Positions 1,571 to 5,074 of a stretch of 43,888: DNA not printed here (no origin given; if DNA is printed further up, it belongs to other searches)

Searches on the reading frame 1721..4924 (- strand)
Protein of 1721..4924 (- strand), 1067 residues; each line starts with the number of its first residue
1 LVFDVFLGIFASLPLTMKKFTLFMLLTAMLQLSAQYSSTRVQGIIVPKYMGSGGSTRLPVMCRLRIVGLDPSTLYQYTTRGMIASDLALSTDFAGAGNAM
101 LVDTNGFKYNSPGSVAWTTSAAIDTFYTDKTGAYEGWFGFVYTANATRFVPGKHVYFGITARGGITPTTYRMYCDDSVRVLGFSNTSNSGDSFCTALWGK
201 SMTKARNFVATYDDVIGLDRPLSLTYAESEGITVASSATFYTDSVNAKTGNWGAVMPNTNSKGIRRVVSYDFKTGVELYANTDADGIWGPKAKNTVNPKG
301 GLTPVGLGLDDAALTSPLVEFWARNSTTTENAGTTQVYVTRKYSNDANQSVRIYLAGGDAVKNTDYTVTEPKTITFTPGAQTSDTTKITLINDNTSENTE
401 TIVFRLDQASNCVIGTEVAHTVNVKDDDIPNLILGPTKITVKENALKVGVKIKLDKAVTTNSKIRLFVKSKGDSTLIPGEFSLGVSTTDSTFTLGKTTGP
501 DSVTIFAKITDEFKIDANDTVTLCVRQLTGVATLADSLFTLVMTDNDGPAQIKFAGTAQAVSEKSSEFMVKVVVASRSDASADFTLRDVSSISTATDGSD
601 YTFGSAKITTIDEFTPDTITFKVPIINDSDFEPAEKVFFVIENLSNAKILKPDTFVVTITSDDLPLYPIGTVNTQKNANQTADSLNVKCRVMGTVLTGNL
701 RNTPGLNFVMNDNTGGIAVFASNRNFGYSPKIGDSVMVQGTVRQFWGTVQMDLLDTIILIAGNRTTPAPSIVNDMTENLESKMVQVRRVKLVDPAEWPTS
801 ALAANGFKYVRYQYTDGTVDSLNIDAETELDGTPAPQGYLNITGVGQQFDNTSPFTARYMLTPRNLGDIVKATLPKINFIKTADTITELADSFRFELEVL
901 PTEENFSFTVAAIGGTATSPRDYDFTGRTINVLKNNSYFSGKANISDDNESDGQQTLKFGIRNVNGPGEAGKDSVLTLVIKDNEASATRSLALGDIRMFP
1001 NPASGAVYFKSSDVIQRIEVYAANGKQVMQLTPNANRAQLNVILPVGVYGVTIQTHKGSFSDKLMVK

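Call 58: search_protein_families(library=pfam, proteins=[window:1721-4924:-], max_evalue=0.001)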
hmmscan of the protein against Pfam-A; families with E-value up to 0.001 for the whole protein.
window:1721-4924:- (1067 aa): 3 families
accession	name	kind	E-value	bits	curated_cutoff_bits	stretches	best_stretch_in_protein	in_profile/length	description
PF03160.20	Calx-beta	-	6e-17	62.2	27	2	318-428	7-119/119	Calx-beta domain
PF18962.6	Por_Secre_tail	-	5.9e-08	33.3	27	1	998-1066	1-75/75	Secretion system C-terminal sorting domain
PF18942.5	DUF5689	-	1.3e-06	28.9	28.6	1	674-869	15-217/217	Family of unknown function (DUF5689)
